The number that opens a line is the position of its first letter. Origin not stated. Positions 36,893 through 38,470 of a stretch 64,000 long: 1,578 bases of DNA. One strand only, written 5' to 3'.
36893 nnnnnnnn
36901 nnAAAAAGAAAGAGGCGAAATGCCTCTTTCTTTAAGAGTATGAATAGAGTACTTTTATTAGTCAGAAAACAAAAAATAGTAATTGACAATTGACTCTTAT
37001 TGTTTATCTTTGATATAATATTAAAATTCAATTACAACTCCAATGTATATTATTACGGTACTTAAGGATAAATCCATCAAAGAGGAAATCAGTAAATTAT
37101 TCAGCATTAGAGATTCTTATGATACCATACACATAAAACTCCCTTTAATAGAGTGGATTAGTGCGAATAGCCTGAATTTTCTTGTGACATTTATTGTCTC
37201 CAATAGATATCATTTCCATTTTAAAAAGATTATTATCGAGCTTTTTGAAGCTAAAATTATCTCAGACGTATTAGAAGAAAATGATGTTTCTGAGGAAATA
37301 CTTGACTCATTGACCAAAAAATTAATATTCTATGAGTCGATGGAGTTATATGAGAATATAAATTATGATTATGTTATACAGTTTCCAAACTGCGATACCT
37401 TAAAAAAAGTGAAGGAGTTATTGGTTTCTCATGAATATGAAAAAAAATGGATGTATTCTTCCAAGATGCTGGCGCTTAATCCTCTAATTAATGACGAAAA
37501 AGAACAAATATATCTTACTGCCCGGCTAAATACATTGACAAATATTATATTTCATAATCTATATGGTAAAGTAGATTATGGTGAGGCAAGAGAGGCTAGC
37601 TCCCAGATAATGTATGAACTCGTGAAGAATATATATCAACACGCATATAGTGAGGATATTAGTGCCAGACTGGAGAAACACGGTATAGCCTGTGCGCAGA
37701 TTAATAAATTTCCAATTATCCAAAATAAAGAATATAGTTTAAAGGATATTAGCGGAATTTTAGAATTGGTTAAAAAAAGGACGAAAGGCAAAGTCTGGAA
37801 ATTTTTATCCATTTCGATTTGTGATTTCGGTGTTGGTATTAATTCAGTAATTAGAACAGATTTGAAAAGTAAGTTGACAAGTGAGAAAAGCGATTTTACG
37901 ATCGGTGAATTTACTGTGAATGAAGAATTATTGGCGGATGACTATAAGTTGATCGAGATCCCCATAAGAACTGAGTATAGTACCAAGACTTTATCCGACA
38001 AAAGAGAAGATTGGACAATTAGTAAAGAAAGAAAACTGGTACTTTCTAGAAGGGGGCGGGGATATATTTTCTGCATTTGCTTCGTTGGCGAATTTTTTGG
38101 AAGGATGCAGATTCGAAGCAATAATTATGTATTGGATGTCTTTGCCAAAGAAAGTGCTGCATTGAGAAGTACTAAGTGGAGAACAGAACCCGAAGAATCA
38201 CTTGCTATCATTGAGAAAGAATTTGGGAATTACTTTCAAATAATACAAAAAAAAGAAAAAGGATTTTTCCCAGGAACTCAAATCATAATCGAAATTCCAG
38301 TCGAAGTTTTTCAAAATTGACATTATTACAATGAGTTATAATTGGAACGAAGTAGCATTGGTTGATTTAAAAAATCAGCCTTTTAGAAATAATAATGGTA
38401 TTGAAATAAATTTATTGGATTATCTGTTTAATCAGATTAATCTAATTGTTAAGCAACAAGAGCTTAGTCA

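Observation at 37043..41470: Three-gene operon GHKL-ATPase-like / tandem PRTase-like / TIR: candidate undescribed defence system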

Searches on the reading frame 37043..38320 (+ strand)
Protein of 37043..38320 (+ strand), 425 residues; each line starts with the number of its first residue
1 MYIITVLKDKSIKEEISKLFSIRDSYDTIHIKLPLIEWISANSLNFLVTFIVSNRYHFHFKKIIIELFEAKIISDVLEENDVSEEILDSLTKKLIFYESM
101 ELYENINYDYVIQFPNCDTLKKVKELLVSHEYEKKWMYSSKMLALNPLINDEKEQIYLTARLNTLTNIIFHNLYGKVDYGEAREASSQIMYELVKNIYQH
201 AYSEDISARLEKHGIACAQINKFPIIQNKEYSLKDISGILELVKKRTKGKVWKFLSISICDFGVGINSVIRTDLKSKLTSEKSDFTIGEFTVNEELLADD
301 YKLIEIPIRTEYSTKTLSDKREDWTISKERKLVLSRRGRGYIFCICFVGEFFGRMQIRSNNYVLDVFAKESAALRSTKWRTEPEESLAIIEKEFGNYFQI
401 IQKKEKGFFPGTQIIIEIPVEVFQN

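Call 3: search_protein_families(library=pfam, proteins=[window:37043-38320:+], max_evalue=1)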
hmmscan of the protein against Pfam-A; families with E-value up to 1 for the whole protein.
window:37043-38320:+ (425 aa): 1 family
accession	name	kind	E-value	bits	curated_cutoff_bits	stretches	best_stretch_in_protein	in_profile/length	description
PF07325.16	Curto_V2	-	0.38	11.1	25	1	46-138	13-106/126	Curtovirus V2 protein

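Call 4: search_protein_families(library=padloc, proteins=[window:37043-38320:+], max_evalue=1)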
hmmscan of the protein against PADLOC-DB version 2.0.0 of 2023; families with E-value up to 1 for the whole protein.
window:37043-38320:+ (425 aa): 0 families

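Call 5: search_protein_families(library=ncbifam, proteins=[window:37043-38320:+], max_evalue=1)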
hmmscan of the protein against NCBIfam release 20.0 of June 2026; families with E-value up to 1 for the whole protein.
window:37043-38320:+ (425 aa): 0 families

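Call 9: search_solved_structures(query=window:37043-38320:+, max_evalue=10)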
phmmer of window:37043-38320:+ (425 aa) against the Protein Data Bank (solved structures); distinct sequences matched with E-value up to 10: 1.
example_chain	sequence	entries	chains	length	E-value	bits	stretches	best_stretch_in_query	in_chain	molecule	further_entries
5yq5_A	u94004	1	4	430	0.41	12.6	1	116-216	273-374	Osteomodulin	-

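Call 13: find_homologous_proteins(query=window:37043-38320:+, max_evalue=0.001)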
Query window:37043-38320:+ (425 aa): 27 proteins with E <= 0.001 among 8000 candidates.
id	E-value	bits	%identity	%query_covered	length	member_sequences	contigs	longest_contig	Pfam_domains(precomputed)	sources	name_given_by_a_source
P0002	9.0e-276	932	100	100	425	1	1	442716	-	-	-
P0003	4.1e-85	304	42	94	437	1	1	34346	-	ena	-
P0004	4.4e-84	301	40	98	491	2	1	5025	-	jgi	-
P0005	2.1e-83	298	40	88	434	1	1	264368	-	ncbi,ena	-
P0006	4.2e-83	297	38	99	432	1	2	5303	-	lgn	-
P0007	1.0e-78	283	39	93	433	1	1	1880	-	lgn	-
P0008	1.7e-70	256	35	100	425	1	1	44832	-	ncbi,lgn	-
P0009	2.2e-69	252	36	100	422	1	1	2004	-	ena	-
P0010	7.3e-69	251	35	94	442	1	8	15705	-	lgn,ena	-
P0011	9.6e-63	230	39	93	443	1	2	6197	-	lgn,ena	-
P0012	2.3e-58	216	35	99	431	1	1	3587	-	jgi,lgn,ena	-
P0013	5.6e-58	215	33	94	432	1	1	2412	-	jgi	jgi:hypothetical protein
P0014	1.7e-57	213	34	100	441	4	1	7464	-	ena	-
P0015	3.8e-57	212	35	99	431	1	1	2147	-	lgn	-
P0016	2.6e-42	163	35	91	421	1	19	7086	-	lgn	-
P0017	1.1e-41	161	34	90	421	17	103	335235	-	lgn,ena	-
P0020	2.0e-40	157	30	92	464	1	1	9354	-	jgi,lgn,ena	-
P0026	2.9e-38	150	31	94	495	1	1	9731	-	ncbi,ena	-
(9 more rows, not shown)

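Call 14: find_encoding_contigs(protein=P0003, flank=8000, max_places=2)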
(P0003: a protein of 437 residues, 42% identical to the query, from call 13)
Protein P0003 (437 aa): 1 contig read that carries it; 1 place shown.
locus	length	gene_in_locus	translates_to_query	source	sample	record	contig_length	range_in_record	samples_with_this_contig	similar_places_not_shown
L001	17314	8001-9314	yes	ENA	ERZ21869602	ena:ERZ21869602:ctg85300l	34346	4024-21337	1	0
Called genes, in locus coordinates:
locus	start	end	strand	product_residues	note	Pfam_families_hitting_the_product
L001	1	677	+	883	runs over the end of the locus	PF01571:GCV_T, PF08669:GCV_T_C (faint), PF00464:SHMT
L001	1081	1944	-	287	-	-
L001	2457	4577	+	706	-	PF09039:HTH_Tnp_Mu_2 (faint), PF00665:rve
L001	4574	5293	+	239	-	PF13401:AAA_22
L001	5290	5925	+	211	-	PF13338:AbiEi_4 (weak)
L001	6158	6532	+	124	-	PF08765:Mor (faint)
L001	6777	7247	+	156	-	PF12773:DZR (faint)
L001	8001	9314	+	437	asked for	-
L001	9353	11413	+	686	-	-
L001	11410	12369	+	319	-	-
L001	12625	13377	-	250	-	PF18810:PBECR2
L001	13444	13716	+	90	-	PF01867:Cas_Cas1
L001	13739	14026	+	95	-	PF09827:CRISPR_Cas2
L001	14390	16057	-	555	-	PF06505:XylR_N, PF02830:V4R, PF00158:Sigma54_activat, PF14532:Sigma54_activ_2, PF07728:AAA_5 (weak), PF25601:AAA_lid_14, PF02954:HTH_8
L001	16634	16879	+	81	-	-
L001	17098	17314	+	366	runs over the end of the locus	-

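Call 15: find_encoding_contigs(protein=P0005, flank=8000, max_places=2)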
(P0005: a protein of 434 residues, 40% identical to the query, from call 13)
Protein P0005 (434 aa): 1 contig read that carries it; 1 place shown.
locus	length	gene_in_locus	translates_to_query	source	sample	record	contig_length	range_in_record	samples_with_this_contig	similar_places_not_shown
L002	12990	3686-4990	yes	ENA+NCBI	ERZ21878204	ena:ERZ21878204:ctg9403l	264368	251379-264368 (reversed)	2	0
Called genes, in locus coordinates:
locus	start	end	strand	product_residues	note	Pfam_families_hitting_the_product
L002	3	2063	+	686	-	?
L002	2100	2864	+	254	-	-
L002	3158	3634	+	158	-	PF10137:CAP12-PCTIR_TIR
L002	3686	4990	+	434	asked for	-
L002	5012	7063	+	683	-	-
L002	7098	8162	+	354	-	PF10137:CAP12-PCTIR_TIR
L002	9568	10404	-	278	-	PF13276:HTH_21, PF00665:rve, PF13610:DDE_Tnp_IS240 (weak), PF13683:rve_3, PF13333:rve_2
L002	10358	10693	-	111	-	PF01527:HTH_Tnp_1, PF13518:HTH_28 (weak)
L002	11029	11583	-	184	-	PF00239:Resolvase, PF18010:HTH_49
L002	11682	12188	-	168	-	PF03592:Terminase_2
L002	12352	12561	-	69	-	-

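Call 16: find_encoding_contigs(protein=P0008, flank=8000, max_places=2)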
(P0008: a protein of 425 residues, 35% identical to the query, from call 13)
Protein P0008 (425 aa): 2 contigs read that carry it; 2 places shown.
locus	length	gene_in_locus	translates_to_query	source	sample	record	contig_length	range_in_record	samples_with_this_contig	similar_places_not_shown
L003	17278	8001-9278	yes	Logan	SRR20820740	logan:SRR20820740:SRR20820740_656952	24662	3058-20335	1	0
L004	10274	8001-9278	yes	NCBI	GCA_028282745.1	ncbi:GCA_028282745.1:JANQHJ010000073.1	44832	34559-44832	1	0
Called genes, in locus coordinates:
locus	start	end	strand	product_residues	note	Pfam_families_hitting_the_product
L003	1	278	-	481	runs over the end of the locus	PF00899:ThiF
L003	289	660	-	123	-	PF14462:Prok-E2_E (weak)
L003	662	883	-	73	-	-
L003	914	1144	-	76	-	-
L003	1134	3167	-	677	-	-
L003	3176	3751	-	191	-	-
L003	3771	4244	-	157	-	-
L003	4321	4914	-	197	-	-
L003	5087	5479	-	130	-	-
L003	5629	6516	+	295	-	-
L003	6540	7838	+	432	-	-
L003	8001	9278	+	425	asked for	-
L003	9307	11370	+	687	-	-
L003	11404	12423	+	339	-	-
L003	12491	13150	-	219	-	-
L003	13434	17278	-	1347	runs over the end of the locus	-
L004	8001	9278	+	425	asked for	-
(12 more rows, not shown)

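Call 17: find_encoding_contigs(protein=P0017, flank=8000, max_places=3)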
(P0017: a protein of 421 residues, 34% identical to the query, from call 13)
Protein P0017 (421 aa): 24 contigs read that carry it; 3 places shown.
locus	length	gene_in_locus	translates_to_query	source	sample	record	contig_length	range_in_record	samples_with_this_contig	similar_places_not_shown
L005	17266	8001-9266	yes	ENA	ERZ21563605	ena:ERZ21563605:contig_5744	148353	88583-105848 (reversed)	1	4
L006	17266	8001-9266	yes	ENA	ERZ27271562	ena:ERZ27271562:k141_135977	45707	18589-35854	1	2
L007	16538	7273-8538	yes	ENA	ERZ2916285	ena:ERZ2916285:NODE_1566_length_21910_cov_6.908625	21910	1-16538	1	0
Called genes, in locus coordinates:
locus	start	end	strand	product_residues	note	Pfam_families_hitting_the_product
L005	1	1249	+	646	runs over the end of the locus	PF01336:tRNA_anti-codon, PF00152:tRNA-synt_2, PF01588:tRNA_bind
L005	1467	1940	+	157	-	PF19552:DUF6075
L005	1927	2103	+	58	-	-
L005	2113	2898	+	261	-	PF00142:Fer4_NifH, PF01656:CbiA, PF02374:ArsA_ATPase, PF06564:CBP_BcsQ (weak), PF09140:MipZ (weak), PF10609:ParA, PF13614:AAA_31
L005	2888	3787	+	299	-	PF02195:ParB_N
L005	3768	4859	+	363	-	PF06970:RepA_N, PF19481:DUF6017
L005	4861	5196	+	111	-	PF19517:DUF6050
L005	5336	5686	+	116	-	PF13560:HTH_31, PF01381:HTH_3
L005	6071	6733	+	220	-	PF08281:Sigma70_r4_2, PF04545:Sigma70_r4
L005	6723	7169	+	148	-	PF08281:Sigma70_r4_2 (weak), PF04545:Sigma70_r4 (weak)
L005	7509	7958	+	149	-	PF10137:CAP12-PCTIR_TIR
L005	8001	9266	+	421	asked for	-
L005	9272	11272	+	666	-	PF00156:Pribosyltran (weak)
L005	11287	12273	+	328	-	-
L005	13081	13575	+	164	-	PF20020:DUF6431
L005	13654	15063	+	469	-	PF00665:rve, PF09299:Mu-transpos_C (weak)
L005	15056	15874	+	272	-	PF13401:AAA_22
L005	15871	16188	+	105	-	PF20323:DUF6618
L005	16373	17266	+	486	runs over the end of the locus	PF00665:rve (weak), PF22483:Mu-transpos_C_2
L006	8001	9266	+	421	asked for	-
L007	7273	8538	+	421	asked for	-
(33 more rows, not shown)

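Call 30: search_solved_structures(query=A3, max_evalue=10, show_alignments=2)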
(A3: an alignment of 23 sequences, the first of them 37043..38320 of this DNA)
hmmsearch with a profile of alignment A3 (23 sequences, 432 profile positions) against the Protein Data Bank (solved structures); distinct sequences matched with E-value up to 10: 0.

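Call 37: find_related_loci(query=A3, collection=genome_contigs, flank=8000)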
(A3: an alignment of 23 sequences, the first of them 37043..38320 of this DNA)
Query A3 (425 aa) in genome_contigs; peptide patterns used: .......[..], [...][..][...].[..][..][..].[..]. (x = any residue, [..] = any of these).
46 stretches matched a pattern; 3 encode a relative of the query (tblastn E <= 1e-3); 3 distinct loci.
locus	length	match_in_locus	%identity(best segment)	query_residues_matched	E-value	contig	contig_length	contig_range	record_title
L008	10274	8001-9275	35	1-423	7e-75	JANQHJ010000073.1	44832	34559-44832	MAG: Sedimentisphaerales bacterium isolate PL23b_bin.92 k99_3065761, whole genome shotgun sequence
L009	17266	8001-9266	34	4-422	4e-63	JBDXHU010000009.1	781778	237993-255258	MAG: Halieaceae bacterium isolate AQ.21.F.C1_80_12 AQ_21_F_C1_80_12_000000000009, whole genome shotgun sequence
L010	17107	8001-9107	34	36-419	1e-48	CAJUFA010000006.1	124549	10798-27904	MAG TPA_asm: uncultured Dorea sp. isolate MGBC129937 genome assembly, contig: MGBC129937.6, whole genome shotgun sequenc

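Call 40: find_encoding_contigs(protein=P0010, flank=6000, max_places=1)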
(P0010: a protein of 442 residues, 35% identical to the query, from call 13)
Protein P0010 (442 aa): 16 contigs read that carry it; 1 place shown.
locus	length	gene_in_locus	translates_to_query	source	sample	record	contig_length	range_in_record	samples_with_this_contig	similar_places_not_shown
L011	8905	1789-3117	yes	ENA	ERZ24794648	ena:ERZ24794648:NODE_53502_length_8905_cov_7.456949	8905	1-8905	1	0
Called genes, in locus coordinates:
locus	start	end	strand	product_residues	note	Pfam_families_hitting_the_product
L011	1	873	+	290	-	?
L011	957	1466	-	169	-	-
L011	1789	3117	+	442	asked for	-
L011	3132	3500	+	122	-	-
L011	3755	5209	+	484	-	-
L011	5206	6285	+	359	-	-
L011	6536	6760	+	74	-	PF06056:Terminase_5 (weak), PF12728:HTH_17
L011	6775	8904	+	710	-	?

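Call 41: find_encoding_contigs(protein=P0020, flank=6000, max_places=1)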
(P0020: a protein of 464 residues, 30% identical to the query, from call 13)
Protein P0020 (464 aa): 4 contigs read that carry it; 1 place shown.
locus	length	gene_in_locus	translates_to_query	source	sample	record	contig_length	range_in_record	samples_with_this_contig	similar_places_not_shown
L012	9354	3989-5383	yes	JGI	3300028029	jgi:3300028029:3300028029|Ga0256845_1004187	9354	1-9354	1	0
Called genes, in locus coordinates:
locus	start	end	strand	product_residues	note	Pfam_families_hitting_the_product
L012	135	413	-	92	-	PF13744:HTH_37, PF13560:HTH_31 (weak), PF01381:HTH_3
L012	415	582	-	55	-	PF05973:Gp49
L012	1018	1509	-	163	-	PF02556:SecB (weak)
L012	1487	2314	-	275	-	-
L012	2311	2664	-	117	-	-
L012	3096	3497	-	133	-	-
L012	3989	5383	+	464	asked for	-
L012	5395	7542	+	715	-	-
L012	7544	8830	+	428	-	PF05057:DUF676 (weak), PF24096:DUF7379 (weak)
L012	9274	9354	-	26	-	?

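Call 42: find_encoding_contigs(protein=P0026, flank=6000, max_places=1)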
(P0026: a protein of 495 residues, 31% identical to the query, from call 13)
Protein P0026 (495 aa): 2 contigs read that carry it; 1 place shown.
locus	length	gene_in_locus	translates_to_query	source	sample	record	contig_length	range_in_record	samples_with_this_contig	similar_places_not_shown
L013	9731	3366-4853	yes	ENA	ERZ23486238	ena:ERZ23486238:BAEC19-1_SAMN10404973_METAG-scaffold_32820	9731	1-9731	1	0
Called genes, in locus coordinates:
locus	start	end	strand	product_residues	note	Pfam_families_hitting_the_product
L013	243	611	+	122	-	PF00416:Ribosomal_S13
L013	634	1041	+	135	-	PF00411:Ribosomal_S11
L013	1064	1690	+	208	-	PF00163:Ribosomal_S4, PF01479:S4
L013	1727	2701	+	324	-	PF01193:RNA_pol_L, PF01000:RNA_pol_A_bac, PF03118:RNA_pol_A_CTD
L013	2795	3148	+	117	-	PF01196:Ribosomal_L17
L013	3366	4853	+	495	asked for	-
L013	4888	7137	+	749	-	-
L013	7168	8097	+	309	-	-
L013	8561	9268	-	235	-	PF00814:TsaD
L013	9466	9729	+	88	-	?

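Call 43: find_encoding_contigs(protein=P0014, flank=6000, max_places=1)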
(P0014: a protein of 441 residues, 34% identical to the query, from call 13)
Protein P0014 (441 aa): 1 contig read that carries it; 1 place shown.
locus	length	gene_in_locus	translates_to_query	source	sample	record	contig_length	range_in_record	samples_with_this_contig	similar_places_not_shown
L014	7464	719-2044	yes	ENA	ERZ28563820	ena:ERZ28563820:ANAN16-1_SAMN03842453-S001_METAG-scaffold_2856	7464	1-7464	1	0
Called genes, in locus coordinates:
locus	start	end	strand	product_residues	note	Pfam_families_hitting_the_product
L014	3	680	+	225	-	?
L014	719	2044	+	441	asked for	-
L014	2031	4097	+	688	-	-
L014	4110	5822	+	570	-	PF00149:Metallophos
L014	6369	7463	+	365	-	?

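Call 44: find_encoding_contigs(protein=P0011, flank=6000, max_places=1)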
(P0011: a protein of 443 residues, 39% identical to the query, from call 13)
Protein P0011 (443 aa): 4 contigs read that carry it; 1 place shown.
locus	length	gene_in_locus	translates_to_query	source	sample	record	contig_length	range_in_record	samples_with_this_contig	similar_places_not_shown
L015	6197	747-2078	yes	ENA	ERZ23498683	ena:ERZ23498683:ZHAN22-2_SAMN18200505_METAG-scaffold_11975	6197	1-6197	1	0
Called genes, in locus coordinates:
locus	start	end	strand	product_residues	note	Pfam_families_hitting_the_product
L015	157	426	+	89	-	-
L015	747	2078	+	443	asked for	-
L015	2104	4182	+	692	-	-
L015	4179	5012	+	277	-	-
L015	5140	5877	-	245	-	PF01695:IstB_IS21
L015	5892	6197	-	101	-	?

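Call 45: search_protein_families(library=pfam, proteins=[L001:11410-12369:+, L002:7098-8162:+, L003:11404-12423:+, L005:11287-12273:+, L009:11354-12154:+, L011:5206-6285:+, L012:7544-8830:+, L013:7168-8097:+, L014:4110-5822:+, L015:4179-5012:+], max_evalue=0.1)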
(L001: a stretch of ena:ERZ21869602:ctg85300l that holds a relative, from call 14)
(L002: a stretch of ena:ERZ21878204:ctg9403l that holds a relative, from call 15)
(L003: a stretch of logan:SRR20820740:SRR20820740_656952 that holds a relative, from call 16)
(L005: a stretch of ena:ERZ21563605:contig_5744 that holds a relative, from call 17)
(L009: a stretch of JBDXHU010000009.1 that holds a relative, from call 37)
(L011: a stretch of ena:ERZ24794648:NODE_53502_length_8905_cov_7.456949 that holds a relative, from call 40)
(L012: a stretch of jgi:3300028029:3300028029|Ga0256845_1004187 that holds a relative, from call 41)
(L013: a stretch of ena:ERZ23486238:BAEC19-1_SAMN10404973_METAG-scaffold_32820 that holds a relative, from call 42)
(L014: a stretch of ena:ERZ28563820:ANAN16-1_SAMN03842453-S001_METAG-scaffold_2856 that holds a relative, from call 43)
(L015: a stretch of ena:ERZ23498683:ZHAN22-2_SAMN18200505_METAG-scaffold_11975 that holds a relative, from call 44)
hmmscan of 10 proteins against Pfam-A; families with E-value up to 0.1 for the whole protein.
L001:11410-12369:+ (319 aa): 3 families
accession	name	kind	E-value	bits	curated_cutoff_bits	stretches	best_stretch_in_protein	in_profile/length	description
PF05871.18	ESCRT-II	-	0.0025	18.5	27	1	2-70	55-125/138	ESCRT-II complex subunit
PF23187.1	UBX7_N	-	0.05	14.2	27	0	179-234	30-85/110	UBX7 N-terminal domain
PF12666.12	PrgI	-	0.065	14.2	27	1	198-282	5-81/91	PrgI family protein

L002:7098-8162:+ (354 aa): 2 families
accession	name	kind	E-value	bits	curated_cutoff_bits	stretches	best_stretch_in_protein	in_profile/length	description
PF10137.14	CAP12-PCTIR_TIR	-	1.2e-08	35.4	24.7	1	226-316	9-106/119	CAP12/Pycsar effector protein, TIR domain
PF05018.18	CFA20_dom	-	0.062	13.4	24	0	102-147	124-171/185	CFA20 domain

L003:11404-12423:+ (339 aa): 0 families

L005:11287-12273:+ (328 aa): 0 families

L009:11354-12154:+ (266 aa): 3 families
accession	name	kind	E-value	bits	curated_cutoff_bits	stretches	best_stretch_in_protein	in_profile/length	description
PF11143.13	DUF2919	-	0.0017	19.1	27.2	1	177-255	42-121/146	Protein of unknown function (DUF2919)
PF04925.20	SHQ1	-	0.033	14.2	22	1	194-238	37-79/186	SHQ1 protein, Shq1 domain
PF14281.12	PDDEXK_4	-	0.049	14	22.3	0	73-149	101-170/183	PD-(D/E)XK nuclease superfamily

L011:5206-6285:+ (359 aa): 0 families

L012:7544-8830:+ (428 aa): 5 families
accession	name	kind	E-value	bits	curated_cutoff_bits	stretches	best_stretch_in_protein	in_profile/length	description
PF24096.1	DUF7379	-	4.9e-07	30.3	33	1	282-334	69-123/191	Domain of unknown function (DUF7379)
PF05057.20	DUF676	-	6.9e-07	29.4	20.3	1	257-369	48-168/217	Putative serine esterase (DUF676)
PF07819.20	PGAP1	-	0.0003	21.1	24.3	1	281-339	89-145/233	PGAP1-like alpha/beta domain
PF00561.26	Abhydrolase_1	-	0.017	15.3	25.8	0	351-403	183-238/245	alpha/beta hydrolase fold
PF12695.13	Abhydrolase_5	-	0.055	13.7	27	0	283-309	57-83/164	Alpha/beta hydrolase family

L013:7168-8097:+ (309 aa): 0 families

L014:4110-5822:+ (570 aa): 1 family
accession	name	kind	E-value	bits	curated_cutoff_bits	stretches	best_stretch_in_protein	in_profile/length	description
PF00149.33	Metallophos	-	2.3e-11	45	21.5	1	233-487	2-190/191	Calcineurin-like phosphoesterase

L015:4179-5012:+ (277 aa): 0 families

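Call 46: predict_structure(alignment_id=A3)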
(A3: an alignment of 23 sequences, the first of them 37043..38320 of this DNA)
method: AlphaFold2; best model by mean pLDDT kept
length: 425 residues; sequences in the alignment: 23
mean_pLDDT: 82.3   pTM: 0.85
mean pLDDT of the five models: 82.3, 81.0, 81.0, 79.1, 78.4
residues with pLDDT >= 90: 182; 70-90: 169; 50-70: 43; < 50: 31
segments of 3 or more residues with pLDDT < 50: 201-206, 316-327, 329-336
pLDDT, mean of each block of 10 residues (from residue 1): 93 89 85 94 93 83 95 94 92 89 90 94 80 58 68 71 81 72 80 68 50 81 91 89 82 91 85 89 91 96 93 56 42 50 89 94 96 85 79 94 88 92 60
secondary structure, 60 per line:
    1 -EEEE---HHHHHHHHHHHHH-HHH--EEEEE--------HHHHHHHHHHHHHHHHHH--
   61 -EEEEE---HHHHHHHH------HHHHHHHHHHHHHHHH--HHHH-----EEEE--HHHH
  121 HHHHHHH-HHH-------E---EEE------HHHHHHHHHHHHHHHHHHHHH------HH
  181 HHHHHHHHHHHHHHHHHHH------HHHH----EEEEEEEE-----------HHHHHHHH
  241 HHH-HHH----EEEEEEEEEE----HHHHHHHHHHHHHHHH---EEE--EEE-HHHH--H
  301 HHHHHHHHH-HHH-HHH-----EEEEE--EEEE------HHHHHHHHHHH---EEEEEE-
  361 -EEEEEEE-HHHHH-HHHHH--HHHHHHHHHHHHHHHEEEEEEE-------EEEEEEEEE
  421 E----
elements in order: E2-5 H9-21 E28-32 H41-58 E62-66 H70-77 H84-99 H102-105 E111-114 H117-127 E143-145 H152-172 H179-199 H206-209 E214-221 H233-243 E252-261 H266-281 E285-287 E290-292 H294-297 H300-309 E323-327 E330-333 H340-350 E354-359 E362-368 H370-374 H376-380 H383-397 E398-404 E412-421

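Call 49: fold_search(model_id=the predicted structure, library=pdb)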
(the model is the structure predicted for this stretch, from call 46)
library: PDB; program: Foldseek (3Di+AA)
matches with E <= 10: 415; with E <= 0.001: 0
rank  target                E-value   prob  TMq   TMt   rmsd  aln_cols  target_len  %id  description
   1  2ddm_A                1.2e-01  0.23  0.14  0.19  16.5       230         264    8  Crystal Structure of Pyridoxal Kinase from the Escherichia coli PdxK gene at 2.1 A resolution (released 2006-08-15)
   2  2ddo_A                1.4e-01  0.23  0.14  0.19  16.7       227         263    9  Crystal Structure of Pyridoxal Kinase from the Escherichia coli pdxK gene at 2.6 A resolution (released 2006-08-15)
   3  1z59                  1.4e-01  0.20  0.14  0.13   9.2       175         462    9  Topoisomerase VI-B, ADP-bound monomer form (released 2005-06-14)
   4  8ro2_C                1.4e-01  0.04  0.11  0.06  28.4       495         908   10  Integrative Structure of the human intron lariat Spliceosome (ILS'') (released 2024-09-18)
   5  8kgt                  1.7e-01  0.35  0.16  0.17  14.8       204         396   10  Structure of African swine fever virus topoisomerase II in complex with dsDNA (released 2024-04-03)
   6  5zwb_A                1.9e-01  0.23  0.14  0.19  16.3       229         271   10  Crystal structure of Pyridoxal kinase (PdxK) from Salmonella typhimurium in complex with ADP, PL-linked to Lys233 via  (released 2019-05-29)
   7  8ja2                  2.0e-01  0.30  0.16  0.18  14.0       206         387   10  ASFV Topoisomerase ATPase domain in complex with AMP-PNP and Mg2+ (released 2024-02-07)
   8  1mu5                  2.3e-01  0.16  0.13  0.13  10.2       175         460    9  Structure of topoisomerase subunit (released 2003-01-07)
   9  8kgn_B                2.4e-01  0.25  0.14  0.06   8.6       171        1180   12  Structure of African swine fever virus topoisomerase II in complex with dsDNA (released 2024-04-03)
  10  8kgs                  3.0e-01  0.23  0.14  0.15   8.6       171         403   12  Structure of African swine fever virus topoisomerase II in complex with dsDNA (released 2024-04-03)
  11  8kgm_B                3.0e-01  0.23  0.14  0.06   8.6       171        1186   12  Structure of African swine fever virus topoisomerase II in complex with dsDNA (released 2024-04-03)
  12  9cdh_A                3.0e-01  0.13  0.14  0.13  13.5       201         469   12  MORC2 PD mutant with DNA (released 2025-07-09)
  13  5zwa_B                3.1e-01  0.14  0.13  0.18  17.0       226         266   11  Crystal structure of Pyridoxal kinase (PdxK) from Salmonella typhimurium in complex with ADP, PL-linked to Lys233 via  (released 2019-05-29)
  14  2hkj                  3.3e-01  0.28  0.16  0.15   6.3       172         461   11  Topoisomerase VI-B bound to radicicol (released 2006-08-29)
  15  8kgm_A                3.5e-01  0.21  0.14  0.06   8.6       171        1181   12  Structure of African swine fever virus topoisomerase II in complex with dsDNA (released 2024-04-03)
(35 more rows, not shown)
